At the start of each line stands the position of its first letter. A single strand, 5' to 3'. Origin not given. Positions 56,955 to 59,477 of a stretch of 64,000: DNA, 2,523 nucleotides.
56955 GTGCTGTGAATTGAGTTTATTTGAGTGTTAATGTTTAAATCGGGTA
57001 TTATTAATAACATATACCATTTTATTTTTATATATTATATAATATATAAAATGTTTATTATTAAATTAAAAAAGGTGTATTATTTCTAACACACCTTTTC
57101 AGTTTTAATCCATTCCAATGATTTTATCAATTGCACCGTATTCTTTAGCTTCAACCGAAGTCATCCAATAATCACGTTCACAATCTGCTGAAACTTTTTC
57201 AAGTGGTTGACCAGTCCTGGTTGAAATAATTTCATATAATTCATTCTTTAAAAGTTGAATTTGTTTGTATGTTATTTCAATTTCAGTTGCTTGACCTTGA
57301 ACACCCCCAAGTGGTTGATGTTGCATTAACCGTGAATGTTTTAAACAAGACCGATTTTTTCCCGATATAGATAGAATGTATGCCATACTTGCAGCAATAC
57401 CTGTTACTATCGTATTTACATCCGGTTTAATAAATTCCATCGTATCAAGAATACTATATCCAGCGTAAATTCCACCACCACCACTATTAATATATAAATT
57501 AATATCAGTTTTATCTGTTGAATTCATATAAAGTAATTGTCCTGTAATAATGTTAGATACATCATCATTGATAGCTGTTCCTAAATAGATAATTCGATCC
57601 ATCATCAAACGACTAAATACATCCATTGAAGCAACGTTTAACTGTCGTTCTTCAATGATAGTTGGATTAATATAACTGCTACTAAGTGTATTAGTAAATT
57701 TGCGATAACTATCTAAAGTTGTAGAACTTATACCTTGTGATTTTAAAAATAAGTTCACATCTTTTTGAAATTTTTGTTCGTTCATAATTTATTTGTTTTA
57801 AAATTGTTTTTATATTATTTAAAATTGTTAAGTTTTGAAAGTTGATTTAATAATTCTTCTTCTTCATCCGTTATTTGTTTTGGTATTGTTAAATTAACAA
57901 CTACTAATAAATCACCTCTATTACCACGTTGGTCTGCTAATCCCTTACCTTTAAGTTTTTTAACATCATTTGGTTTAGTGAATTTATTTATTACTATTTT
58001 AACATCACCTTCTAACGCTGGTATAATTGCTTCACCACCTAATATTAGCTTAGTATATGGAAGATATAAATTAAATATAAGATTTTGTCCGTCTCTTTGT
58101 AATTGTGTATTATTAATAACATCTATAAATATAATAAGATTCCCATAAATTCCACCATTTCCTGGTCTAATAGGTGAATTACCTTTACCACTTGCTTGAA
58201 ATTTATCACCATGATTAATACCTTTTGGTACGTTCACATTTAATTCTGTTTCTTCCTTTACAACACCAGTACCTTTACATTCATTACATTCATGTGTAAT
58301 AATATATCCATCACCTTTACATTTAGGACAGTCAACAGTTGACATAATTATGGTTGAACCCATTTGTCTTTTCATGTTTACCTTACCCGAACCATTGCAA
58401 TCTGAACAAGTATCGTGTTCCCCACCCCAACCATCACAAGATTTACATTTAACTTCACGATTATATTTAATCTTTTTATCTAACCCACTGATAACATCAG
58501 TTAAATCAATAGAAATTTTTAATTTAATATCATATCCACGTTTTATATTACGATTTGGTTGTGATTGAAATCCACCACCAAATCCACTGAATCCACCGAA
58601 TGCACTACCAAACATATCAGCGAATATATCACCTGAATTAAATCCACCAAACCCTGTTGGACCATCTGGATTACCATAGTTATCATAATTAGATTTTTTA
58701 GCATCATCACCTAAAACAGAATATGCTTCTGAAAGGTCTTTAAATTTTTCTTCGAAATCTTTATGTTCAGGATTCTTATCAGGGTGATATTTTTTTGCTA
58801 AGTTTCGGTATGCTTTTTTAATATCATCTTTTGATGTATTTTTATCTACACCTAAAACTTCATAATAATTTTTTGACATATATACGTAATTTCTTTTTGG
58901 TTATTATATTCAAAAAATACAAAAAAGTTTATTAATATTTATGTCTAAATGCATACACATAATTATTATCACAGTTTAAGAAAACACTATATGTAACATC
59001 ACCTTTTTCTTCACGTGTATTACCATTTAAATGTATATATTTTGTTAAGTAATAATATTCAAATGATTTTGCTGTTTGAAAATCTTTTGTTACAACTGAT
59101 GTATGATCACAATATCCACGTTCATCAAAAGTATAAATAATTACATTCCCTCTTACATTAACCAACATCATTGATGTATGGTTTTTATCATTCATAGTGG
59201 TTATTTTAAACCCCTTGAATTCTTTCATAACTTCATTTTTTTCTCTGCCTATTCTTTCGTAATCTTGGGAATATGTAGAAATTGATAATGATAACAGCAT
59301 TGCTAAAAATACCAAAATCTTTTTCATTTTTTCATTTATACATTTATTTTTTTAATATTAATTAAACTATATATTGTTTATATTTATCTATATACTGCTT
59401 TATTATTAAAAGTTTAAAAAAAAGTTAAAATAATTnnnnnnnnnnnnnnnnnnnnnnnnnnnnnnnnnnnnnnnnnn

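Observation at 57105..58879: Phage-encoded proteostasis and translation factors: ClpP with an N-terminal extension, full-length DnaJ and (at 1605..2132) IF-3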

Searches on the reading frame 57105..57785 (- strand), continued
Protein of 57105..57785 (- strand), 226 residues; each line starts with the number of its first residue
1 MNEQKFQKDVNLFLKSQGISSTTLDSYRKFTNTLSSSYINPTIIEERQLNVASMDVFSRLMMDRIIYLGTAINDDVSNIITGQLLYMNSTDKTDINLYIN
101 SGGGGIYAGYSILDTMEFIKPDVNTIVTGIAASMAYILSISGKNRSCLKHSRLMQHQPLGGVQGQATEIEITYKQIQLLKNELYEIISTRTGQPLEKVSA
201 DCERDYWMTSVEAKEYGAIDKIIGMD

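Call 64: find_related_loci(query=A5, collection=genome_contigs, flank=3000)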
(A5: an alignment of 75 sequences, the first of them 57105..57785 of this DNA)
Query A5 (226 aa) in genome_contigs; peptide patterns used: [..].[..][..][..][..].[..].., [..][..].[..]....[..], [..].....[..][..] (x = any residue, [..] = any of these).
600 stretches matched a pattern (row limit reached: there are more); 595 encode a relative of the query (tblastn E <= 1e-3); the best 80 are kept; 80 distinct loci.
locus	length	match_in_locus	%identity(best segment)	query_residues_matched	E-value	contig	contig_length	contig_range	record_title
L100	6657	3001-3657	58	1-223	1e-84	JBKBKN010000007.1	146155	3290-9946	MAG: Flavobacteriales bacterium isolate 21H_022.bin.15 NODE_7_length_146155_cov_6.283082, whole genome shotgun sequence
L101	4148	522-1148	62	14-223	5e-83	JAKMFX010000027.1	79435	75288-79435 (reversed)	MAG: Flavobacteriales bacterium isolate MOX_bin83 PPB.contigs.fa_k127_241944, whole genome shotgun sequence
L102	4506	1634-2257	61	15-223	3e-83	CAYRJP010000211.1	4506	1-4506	MAG TPA_asm: uncultured Bacteroidales bacterium isolate binchicken_co67_258 genome assembly, contig: NODE_24213_length_4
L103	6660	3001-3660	58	2-223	1e-82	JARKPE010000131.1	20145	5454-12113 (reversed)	MAG: Dysgonamonadaceae bacterium isolate D159_metabat.12 k141_149646, whole genome shotgun sequence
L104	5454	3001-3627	60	15-223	7e-82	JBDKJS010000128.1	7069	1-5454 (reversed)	MAG: Bacteroidota bacterium isolate guil_2019_sw_WHONDRS-S19S_0049_B_bin.49 scaffold_38216, whole genome shotgun sequenc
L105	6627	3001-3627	60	15-224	1e-81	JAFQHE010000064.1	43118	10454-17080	MAG: Bacteroidales bacterium isolate RGIG1816 Goat_Cecum-5__c587413, whole genome shotgun sequence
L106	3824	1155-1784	59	14-223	9e-82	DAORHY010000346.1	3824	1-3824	MAG TPA_asm: Bacteroidia bacterium isolate AMR_MDS_5592 NODE_6428_length_3824_cov_6.106394, whole genome shotgun sequenc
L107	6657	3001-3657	57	1-223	2e-81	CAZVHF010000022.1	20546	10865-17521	MAG TPA_asm: uncultured Chitinophaga sp. isolate SRP193358_co1_648 genome assembly, contig: NODE_6375_length_20546_cov_7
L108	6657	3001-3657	58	3-223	3e-81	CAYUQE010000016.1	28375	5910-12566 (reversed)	MAG TPA_asm: uncultured Proteiniphilum sp. isolate ERP113451_co4_245 genome assembly, contig: NODE_714_length_28375_cov_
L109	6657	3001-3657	57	1-223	2e-81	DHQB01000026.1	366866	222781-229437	MAG TPA_asm: Bacteroidales bacterium UBA5349 UBA5349_contig_141, whole genome shotgun sequence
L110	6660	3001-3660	59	9-223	3e-81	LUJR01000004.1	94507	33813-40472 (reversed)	MAG: Bacteroidales bacterium M7 M7_121, whole genome shotgun sequence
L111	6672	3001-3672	58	3-223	1e-81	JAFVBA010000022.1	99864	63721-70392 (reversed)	MAG: Bacteroidales bacterium isolate RGIG5007 Roe_deer_Rumen-5__c4532, whole genome shotgun sequence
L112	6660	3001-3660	57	5-223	3e-81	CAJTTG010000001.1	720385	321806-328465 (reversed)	MAG TPA_asm: uncultured Muribaculaceae bacterium isolate MGBC108134 genome assembly, contig: MGBC108134.1, whole genome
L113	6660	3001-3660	58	5-223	2e-81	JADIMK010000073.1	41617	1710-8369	MAG: Candidatus Cryptobacteroides intestinigallinarum isolate B1-3475 B1M03__C459772_L41617_SRR9113712, whole genome sho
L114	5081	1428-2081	60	2-223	2e-81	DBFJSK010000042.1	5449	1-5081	MAG TPA_asm: Tannerellaceae bacterium isolate MAG8560 contig42, whole genome shotgun sequence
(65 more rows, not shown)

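Call 76: search_protein_families(library=ncbifam, proteins=[L007:7918-10002:+, L010:9983-10735:+, L007:10805-11248:+], max_evalue=0.00001)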
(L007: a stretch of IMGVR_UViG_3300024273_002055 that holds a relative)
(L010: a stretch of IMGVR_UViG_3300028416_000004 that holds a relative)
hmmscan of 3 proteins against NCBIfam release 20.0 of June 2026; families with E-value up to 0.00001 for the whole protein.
L007:7918-10002:+ (694 aa): 20 families
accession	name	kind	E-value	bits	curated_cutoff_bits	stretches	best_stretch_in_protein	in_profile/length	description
TIGR03346.1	chaperone_ClpB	equivalog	6.7e-244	812.1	1232.1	2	323-671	501-845/853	ATP-dependent chaperone ClpB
TIGR02639.1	ClpA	equivalog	5.3e-220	732.4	993.15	2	340-670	412-733/734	ATP-dependent Clp protease ATP-binding subunit ClpA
NF008118.0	PRK10865.1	equivalog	1.5e-208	694.7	1417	2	322-671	505-848/857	ATP-dependent chaperone ClpB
TIGR03345.1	VI_ClpV1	equivalog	2.3e-193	644.8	884.95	2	25-334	155-463/852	type VI secretion system ATPase TssH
NF033607.0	disagg_AAA_ClpG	exception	3.7e-191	637.4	1900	1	28-691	233-896/932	AAA family protein disaggregase ClpG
NF033606.1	heat_AAA_ClpK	exception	2.6e-188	627.9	1900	1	34-685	259-912/949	heat shock survival AAA family ATPase ClpK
NF008263.0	PRK11034.1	equivalog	1.8e-171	571.7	1350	2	18-338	143-464/758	ATP-dependent Clp protease ATP-binding subunit ClpA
NF009067.0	PRK12402.1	equivalog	3.8e-10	39.2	317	0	55-158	13-112/340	replication factor C small subunit 2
TIGR00764.1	lon_rel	equivalog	6.4e-10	38.2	516.6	0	56-150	17-111/608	ATP-dependent protease LonB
NF005304.0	PRK06835.1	equivalog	6.7e-10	38.6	215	0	388-456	159-224/330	ATP-binding protein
TIGR03922.1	T7SS_EccA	equivalog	1.1e-09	37.5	466.65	1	78-272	312-505/557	type VII secretion AAA-ATPase EccA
NF001679.0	PRK00440.1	equivalog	4.3e-09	35.9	303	0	54-124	15-80/322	replication factor C small subunit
NF003745.1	PRK05342.1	equivalog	5.3e-09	35.4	359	0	559-645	283-372/418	ATP-dependent Clp protease ATP-binding subunit ClpX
NF003229.0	PRK04195.1-5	equivalog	1.3e-08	34.1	280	0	56-179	16-133/413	replication factor C large subunit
TIGR02928.1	TIGR02928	subfamily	1.5e-08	33.9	181.3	0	47-107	5-68/366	orc1/cdc6 family replication initiation protein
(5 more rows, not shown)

L010:9983-10735:+ (250 aa): 10 families
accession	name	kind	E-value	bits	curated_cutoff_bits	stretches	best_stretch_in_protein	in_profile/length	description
NF011091.0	PRK14514.1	equivalog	1.8e-85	286.1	361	1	41-235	24-217/221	ATP-dependent Clp endopeptidase proteolytic subunit ClpP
NF001368.0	PRK00277.1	subfamily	1.4e-76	256.8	249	1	43-236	4-196/203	ATP-dependent Clp protease proteolytic subunit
TIGR00493.1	clpP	equivalog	6.7e-69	231.5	308.6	1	45-235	1-190/192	ATP-dependent Clp endopeptidase proteolytic subunit ClpP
NF009203.0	PRK12551.1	equivalog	9.5e-68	227.8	359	1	47-239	1-192/196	ATP-dependent Clp protease proteolytic subunit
NF009205.0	PRK12553.1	subfamily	2e-65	220.3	228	1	45-235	11-202/211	ATP-dependent Clp protease proteolytic subunit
NF011090.0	PRK14513.1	equivalog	2.2e-52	177.9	347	1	45-236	1-191/201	ATP-dependent Clp protease proteolytic subunit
NF011089.0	PRK14512.1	equivalog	4.3e-45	153.9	251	1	56-235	13-191/200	ATP-dependent Clp protease proteolytic subunit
NF009204.0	PRK12552.1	equivalog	1.3e-41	142.5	263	1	54-236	13-213/225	ATP-dependent Clp protease proteolytic subunit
NF045540.1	scaf_prot_MCP1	exception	1.7e-23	83.2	475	1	94-236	23-162/652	ClpP-like prohead protease/major capsid protein fusion protein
NF045542.1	Clp_rel_HeadMat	equivalog_domain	2.6e-20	73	120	1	95-234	27-165/165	head maturation protease, ClpP-related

L007:10805-11248:+ (147 aa): 0 families

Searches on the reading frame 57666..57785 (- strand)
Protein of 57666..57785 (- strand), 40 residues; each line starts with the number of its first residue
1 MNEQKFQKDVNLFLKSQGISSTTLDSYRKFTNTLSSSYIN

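Call 80: search_protein_representatives(protein=window:57666-57785:-)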
Query: 40 residues. Proteins with E-value up to 0.001 (for the whole library): 0; up to 1e-10: 0; up to 1e-30: 0. The best 0 are listed.

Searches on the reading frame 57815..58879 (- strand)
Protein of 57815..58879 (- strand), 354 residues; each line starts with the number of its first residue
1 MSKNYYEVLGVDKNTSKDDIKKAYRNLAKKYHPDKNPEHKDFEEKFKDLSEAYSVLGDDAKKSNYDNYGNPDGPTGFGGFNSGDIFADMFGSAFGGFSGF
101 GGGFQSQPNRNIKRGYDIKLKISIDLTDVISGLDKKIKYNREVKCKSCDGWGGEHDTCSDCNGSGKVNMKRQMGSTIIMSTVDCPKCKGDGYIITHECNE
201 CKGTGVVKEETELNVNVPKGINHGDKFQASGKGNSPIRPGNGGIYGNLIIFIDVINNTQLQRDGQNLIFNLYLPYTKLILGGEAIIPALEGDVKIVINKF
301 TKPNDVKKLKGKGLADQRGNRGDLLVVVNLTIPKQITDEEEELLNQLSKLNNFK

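Call 3: search_protein_families(library=pfam, proteins=[window:57815-58879:-], max_evalue=0.01)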
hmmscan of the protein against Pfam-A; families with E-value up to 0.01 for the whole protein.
window:57815-58879:- (354 aa): 4 families
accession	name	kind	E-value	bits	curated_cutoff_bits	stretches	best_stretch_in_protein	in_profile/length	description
PF01556.23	DnaJ_C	-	5.6e-33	114.6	26.6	1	118-333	1-152/152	DnaJ C terminal domain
PF00226.36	DnaJ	-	1.8e-25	89.3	27.8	1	4-66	1-63/63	DnaJ domain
PF00684.25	DnaJ_CXXCXGXG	-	9e-13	48.7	32.7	1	145-205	1-65/65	DnaJ central domain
PF15777.11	Anti-TRAP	-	1e-05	25.9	32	1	157-196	12-45/59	Tryptophan RNA-binding attenuator protein inhibitory protein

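Call 4: search_protein_families(library=ncbifam, proteins=[window:57815-58879:-], max_evalue=0.01)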
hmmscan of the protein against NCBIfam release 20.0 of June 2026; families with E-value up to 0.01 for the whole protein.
window:57815-58879:- (354 aa): 17 families
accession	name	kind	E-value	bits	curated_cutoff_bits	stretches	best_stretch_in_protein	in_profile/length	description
TIGR02349.1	DnaJ_bact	equivalog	2.7e-103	346.1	377.2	1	4-349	1-352/354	molecular chaperone DnaJ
NF008035.0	PRK10767.1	subfamily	3.3e-93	312.7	338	1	2-349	3-346/374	molecular chaperone DnaJ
NF010874.0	PRK14281.1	equivalog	7.2e-83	278.9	619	1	1-352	1-374/397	chaperone protein DnaJ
NF010894.0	PRK14301.1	equivalog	1.3e-82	277.8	548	1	2-352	3-352/373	chaperone protein DnaJ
NF010871.0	PRK14278.1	equivalog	6.2e-75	252.4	502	1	1-350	1-350/378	molecular chaperone DnaJ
NF010885.0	PRK14292.1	equivalog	7.1e-72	242.4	585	1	4-347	3-345/371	chaperone protein DnaJ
NF010872.0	PRK14279.1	equivalog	2.7e-66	224.3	556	1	2-347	8-375/394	molecular chaperone DnaJ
NF010892.0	PRK14299.1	equivalog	6.2e-49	166.8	392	2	2-139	3-153/291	chaperone protein DnaJ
NF037946.1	terminal_TopJ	equivalog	7.5e-43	147.1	300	2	3-91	5-92/810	terminal organelle assembly protein TopJ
NF007618.0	PRK10266.1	equivalog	3.3e-35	122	403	2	3-143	4-145/306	curved DNA-binding protein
TIGR03835.1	termin_org_DnaJ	equivalog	2.1e-21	76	512.25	1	3-90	2-88/871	terminal organelle assembly protein TopJ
NF050028.1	CldAdptActJ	equivalog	1e-11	45.2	150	1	4-65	3-69/93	cold adaptation protein ActJcold adaptation protein ActJ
NF058604.1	RtpA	equivalog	7.6e-09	35.5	65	2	157-196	11-38/50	anti-TRAP protein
NF006948.0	PRK09430.1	equivalog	6e-07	29.3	162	1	5-35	202-232/267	co-chaperone DjlA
NF006502.0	PRK08937.3-2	equivalog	3.8e-05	23.3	259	1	4-56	204-261/275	adenylosuccinate lyase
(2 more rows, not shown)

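Call 5: search_protein_families(library=phrogs, proteins=[window:57815-58879:-], max_evalue=0.001)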
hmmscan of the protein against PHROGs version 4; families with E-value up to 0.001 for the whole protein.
window:57815-58879:- (354 aa): 13 families
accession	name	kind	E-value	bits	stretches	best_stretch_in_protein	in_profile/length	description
phrog_14336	-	unknown function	2.8e-88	297.7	1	3-349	4-347/363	-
phrog_2778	-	unknown function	1e-09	39.6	1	3-67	35-97/239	-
phrog_11153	-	unknown function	4e-08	34.3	1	4-67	6-68/337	-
phrog_9210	-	unknown function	2.1e-07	31.8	1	3-57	149-200/204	-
phrog_127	-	transcription regulation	2.3e-07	31.7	1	107-192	128-197/253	anti-termination protein Q-like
phrog_31004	-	unknown function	1.5e-06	29.6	1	6-58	4-56/156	-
phrog_15863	-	unknown function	3.3e-06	27.7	1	15-64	154-201/312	-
phrog_3931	-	unknown function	3.6e-06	28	1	116-168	4-57/59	-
phrog_6060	-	transcription regulation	2.3e-05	25.2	0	156-191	14-47/61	anti-termination protein Q-like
phrog_20807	-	unknown function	0.0002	22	0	155-214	102-156/222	-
phrog_19595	-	unknown function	0.00021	21.7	0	183-214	199-229/240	-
phrog_13942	-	unknown function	0.0006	20.2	1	7-56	19-64/336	-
phrog_19003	-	unknown function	0.00076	20.7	0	181-211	9-38/114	-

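Call 15: search_dna_similar(query=window:57815-58879:-, collection=phages, mode=protein, max_rows=25)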
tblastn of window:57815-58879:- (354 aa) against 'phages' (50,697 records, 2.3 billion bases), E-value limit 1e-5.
Records with a match: 62; places in all: 65; records where one place covers at least 80% of the query: 30.
Best place of each record, by identity: <60% 62.
By first word of the organism name: Prevotella 15; Pseudomonas 12; uncultured 8; Bacteriophage 6; Acinetobacter 4; Listeria 4; Salmonella 2; Agrobacterium 2; Tetrasphaera 2; Enterococcus 1; and 6 more.
By host as written in the record: - 21; Prevotella sp. 15; Pseudomonas aeruginosa PAO1 5; Listeria monocytogenes 4; Pseudomonas aeruginosa 4; Agrobacterium tumefaciens C58 2; Tetrasphaera jenkinsii 2; Enterococcus faecalis 1; and 8 more.
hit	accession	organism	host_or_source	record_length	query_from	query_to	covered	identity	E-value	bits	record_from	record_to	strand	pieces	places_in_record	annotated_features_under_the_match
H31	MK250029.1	Prevotella phage Lak-C1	Prevotella sp.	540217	1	349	99%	37.5%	1e-56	204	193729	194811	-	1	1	record has no annotation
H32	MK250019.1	Prevotella phage Lak-A2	Prevotella sp.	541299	1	349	99%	37.5%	2e-56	204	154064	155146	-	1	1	record has no annotation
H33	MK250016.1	Prevotella phage Lak-A1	Prevotella sp.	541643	1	349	99%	37.5%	2e-56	204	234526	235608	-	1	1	record has no annotation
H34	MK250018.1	Prevotella phage Lak-A1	Prevotella sp.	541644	1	349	99%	37.5%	2e-56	204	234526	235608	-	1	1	record has no annotation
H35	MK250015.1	Prevotella phage Lak-A1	Prevotella sp.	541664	1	349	99%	37.5%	2e-56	204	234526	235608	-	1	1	record has no annotation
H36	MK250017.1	Prevotella phage Lak-A1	Prevotella sp.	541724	1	349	99%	37.5%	2e-56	204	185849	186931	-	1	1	record has no annotation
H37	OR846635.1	Enterococcus phage Efs 1-1-1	Enterococcus faecalis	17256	3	349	98%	37.7%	1e-57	207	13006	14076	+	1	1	record has no annotation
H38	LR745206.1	uncultured phage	metagenomic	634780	1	354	100%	36.1%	8e-60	213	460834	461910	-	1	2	record has no annotation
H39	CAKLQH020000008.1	Acinetobacter phage MD-2021a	not known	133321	3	347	97%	37.0%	2e-55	201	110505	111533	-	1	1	dnaJ: chaperone protein DnaJ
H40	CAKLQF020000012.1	Acinetobacter phage MD-2021a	not known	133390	3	347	97%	37.0%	2e-55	201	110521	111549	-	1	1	dnaJ: chaperone protein DnaJ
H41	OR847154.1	Listeria phage LM 4-11-1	Listeria monocytogenes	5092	3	354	99%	35.7%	3e-48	179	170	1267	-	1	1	record has no annotation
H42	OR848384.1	Listeria phage LM 4-14-1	Listeria monocytogenes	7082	3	354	99%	35.7%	4e-48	179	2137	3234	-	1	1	record has no annotation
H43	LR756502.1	uncultured phage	metagenomic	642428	1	353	100%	35.6%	4e-57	205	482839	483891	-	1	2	record has no annotation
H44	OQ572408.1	Pseudomonas phage Y6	Pseudomonas aeruginosa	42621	3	349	98%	35.2%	9e-59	210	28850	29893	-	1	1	record has no annotation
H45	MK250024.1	Prevotella phage Lak-B5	Prevotella sp.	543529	1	351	99%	34.6%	2e-55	201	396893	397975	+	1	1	record has no annotation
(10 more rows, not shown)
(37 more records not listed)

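Call 36: find_homologous_proteins(query=window:57815-58879:-)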
Query window:57815-58879:- (354 aa): 7999 proteins with E <= 0.001 among 8000 candidates; the best 120 are listed.
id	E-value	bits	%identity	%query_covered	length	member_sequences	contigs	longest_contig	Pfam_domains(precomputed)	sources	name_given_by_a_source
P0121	8.8e-231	784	98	100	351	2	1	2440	PF00226.37,PF27659.1,PF15777.11,PF00684.26,PF01556.24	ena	-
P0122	4.0e-179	614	74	100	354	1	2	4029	PF00226.37,PF00684.26,PF01556.24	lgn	-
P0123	1.8e-159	549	67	100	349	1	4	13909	PF00226.37,PF00684.26,PF01556.24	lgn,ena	-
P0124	1.5e-158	546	66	100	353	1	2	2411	PF00226.37,PF00684.26,PF01556.24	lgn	-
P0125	5.0e-157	541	67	100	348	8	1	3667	PF00226.37,PF00684.26,PF01556.24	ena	-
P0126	7.9e-157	540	67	100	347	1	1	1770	PF00226.37,PF00684.26,PF01556.24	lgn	-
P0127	8.9e-157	540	67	100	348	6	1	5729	PF00226.37,PF00684.26,PF01556.24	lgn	-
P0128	2.4e-153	529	63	100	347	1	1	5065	PF00226.37,PF27659.1,PF00684.26,PF01556.24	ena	-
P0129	8.4e-153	527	64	100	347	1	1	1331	PF00226.37,PF00684.26,PF01556.24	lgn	-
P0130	2.8e-152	525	66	100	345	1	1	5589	PF00226.37,PF15777.11,PF00684.26,PF01556.24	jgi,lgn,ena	-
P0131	4.0e-152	525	62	100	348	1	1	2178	PF00226.37,PF00684.26,PF01556.24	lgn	-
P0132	1.6e-145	503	62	100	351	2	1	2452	PF00226.37,PF15777.11,PF00684.26,PF01556.24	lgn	-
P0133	2.7e-144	499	64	100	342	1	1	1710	PF00226.37,PF15777.11,PF00684.26,PF01556.24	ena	-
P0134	8.1e-143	494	61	100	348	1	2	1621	PF00226.37,PF00684.26,PF01556.24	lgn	-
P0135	4.4e-134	465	58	100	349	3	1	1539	PF00226.37,PF00684.26,PF01556.24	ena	-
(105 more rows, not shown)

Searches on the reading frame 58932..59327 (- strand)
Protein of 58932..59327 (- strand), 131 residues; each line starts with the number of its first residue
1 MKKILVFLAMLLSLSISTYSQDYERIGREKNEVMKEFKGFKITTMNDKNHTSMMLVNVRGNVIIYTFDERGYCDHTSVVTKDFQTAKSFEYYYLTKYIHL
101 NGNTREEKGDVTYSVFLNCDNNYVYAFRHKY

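Call 3: search_protein_families(library=pfam, proteins=[window:58932-59327:-], max_evalue=0.01)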
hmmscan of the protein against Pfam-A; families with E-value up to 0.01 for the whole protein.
window:58932-59327:- (131 aa): 1 family
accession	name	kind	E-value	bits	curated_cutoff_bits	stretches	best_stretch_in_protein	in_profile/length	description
PF12671.13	Amidase_6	-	0.0068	17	23.2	1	39-88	85-134/163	Putative amidase domain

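Call 5: search_protein_families(library=phrogs, proteins=[window:58932-59327:-], max_evalue=0.001)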
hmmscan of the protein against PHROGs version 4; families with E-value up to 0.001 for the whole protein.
window:58932-59327:- (131 aa): 0 families

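Call 61: search_protein_families(library=pfam, proteins=[window:58932-59327:-], max_evalue=5)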
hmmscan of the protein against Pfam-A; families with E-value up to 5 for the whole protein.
window:58932-59327:- (131 aa): 2 families
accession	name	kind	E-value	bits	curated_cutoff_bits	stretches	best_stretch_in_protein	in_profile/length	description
PF12671.13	Amidase_6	-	0.0068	17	23.2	1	39-88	85-134/163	Putative amidase domain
PF15284.11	PAGK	-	0.34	11.3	22.8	1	5-20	6-21/64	Phage-encoded virulence factor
